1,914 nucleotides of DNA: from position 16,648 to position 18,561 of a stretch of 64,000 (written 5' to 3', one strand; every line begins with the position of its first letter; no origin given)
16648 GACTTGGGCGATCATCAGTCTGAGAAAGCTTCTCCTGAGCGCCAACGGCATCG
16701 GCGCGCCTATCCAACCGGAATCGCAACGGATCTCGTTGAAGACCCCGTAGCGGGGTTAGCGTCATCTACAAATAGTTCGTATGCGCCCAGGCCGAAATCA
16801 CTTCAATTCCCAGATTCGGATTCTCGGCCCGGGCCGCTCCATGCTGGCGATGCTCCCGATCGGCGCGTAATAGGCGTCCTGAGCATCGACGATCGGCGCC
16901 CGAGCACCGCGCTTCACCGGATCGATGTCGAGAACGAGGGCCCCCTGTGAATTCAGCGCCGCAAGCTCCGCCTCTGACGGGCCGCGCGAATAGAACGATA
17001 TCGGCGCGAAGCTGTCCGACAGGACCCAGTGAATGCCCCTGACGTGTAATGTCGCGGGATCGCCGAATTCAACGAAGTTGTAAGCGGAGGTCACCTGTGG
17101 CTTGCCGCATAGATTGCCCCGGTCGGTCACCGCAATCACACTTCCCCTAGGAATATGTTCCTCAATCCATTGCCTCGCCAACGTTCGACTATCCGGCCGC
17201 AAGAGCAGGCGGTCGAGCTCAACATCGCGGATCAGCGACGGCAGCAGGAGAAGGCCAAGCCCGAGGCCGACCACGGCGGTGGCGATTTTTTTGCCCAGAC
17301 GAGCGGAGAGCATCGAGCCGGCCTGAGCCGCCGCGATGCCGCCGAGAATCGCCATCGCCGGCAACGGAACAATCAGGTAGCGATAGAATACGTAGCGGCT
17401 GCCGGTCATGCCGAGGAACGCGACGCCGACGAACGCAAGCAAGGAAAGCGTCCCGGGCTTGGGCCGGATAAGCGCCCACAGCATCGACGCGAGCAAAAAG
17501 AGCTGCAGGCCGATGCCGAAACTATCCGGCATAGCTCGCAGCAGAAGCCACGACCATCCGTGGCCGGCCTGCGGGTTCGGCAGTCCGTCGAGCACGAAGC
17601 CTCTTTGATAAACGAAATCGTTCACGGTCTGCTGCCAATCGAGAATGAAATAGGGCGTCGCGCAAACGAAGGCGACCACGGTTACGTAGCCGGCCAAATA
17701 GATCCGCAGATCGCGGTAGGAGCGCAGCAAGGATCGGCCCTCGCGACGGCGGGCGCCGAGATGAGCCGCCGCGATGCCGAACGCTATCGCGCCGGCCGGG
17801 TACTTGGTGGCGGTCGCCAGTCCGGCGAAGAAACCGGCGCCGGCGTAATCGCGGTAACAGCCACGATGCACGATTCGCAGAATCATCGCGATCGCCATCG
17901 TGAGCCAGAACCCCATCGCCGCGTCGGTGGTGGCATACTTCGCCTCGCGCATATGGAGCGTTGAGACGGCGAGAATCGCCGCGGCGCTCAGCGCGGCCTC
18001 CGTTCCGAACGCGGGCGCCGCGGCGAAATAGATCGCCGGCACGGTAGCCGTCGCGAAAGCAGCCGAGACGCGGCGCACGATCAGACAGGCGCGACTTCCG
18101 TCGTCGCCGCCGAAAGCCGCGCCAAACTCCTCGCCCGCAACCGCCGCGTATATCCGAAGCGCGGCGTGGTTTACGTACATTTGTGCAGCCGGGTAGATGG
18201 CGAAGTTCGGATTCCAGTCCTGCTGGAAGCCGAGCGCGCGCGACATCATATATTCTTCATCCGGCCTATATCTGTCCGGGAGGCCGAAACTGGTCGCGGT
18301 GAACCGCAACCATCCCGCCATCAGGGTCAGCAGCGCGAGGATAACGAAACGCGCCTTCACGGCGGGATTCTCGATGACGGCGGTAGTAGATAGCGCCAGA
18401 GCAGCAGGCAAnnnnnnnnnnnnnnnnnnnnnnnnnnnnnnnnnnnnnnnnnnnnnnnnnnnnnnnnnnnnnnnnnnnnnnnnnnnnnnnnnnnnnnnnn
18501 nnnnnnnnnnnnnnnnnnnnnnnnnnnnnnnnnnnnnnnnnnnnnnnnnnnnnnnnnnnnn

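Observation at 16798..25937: Divergent cluster of four GT-C-like membrane glycosyltransferases armed with three paralogous periplasmic CBM-like modules and a PA14 domain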

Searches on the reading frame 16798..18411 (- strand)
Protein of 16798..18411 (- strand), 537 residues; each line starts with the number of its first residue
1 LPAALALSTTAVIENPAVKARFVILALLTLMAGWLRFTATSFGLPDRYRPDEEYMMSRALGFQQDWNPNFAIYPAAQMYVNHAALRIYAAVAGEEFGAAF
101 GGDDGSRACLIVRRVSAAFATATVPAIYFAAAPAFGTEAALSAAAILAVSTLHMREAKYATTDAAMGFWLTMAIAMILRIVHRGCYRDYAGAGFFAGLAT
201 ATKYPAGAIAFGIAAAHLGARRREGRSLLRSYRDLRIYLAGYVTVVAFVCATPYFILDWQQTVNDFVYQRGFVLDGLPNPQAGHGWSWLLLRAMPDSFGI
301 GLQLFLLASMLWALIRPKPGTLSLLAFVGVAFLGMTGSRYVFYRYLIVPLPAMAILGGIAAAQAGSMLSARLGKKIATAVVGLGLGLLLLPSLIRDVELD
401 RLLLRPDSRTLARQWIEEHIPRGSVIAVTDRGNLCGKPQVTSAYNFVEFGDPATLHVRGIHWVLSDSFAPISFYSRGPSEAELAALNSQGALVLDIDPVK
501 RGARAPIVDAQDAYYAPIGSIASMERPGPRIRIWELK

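Call 3: search_protein_families(library=pfam, proteins=[window:16798-18411:-], max_evalue=0.1)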
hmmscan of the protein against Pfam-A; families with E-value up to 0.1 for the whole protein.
window:16798-18411:- (537 aa): 2 families
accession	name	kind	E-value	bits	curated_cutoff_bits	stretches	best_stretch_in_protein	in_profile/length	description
PF13231.12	PMT_2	-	9e-11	42.7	26.1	1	112-235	24-145/160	Dolichyl-phosphate-mannose-protein mannosyltransferase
PF02366.24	PMT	-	1.6e-06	28.3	22.7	1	112-221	85-203/245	Dolichyl-phosphate-mannose-protein mannosyltransferase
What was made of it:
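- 16798..18360 (-): D: 520-aa PMT_2/PMT-type GT-C (GT39/ArnT-like). It has a PDEEY motif in the first periplasmic loop and a 143-aa C-terminal soluble domain. Pfam PMT_2 42.7 bits (cut-off 26.1) and PMT 28.3 bits (cut-off 22.7), call 3.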

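Call 4: search_protein_families(library=ncbifam, proteins=[window:16798-18411:-], max_evalue=0.1)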
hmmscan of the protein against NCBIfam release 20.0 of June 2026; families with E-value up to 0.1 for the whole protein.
window:16798-18411:- (537 aa): 1 family
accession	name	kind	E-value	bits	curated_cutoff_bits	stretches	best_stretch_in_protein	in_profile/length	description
TIGR04154.1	archaeo_STT3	subfamily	0.067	11.5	450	0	109-182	95-171/831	oligosaccharyl transferase, archaeosortase A system-associated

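Call 16: search_solved_structures(query=window:16798-18360:-, max_evalue=1)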
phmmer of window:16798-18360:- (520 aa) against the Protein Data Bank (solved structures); distinct sequences matched with E-value up to 1: 1.
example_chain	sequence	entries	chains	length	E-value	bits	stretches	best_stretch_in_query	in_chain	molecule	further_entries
1l0f_A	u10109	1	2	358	0.43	12.6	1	21-83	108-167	beta-lactamase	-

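Call 64: find_encoding_contigs(protein=window:16798-18360:-, flank=1000, max_places=2)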
Protein window:16798-18360:- (520 aa): no gene with exactly this product is on record in the collection.

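Call 97: search_solved_structures(query=A7, max_evalue=1)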
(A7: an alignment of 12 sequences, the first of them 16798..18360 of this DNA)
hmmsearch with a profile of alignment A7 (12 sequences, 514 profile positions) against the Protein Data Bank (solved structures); distinct sequences matched with E-value up to 1: 0.
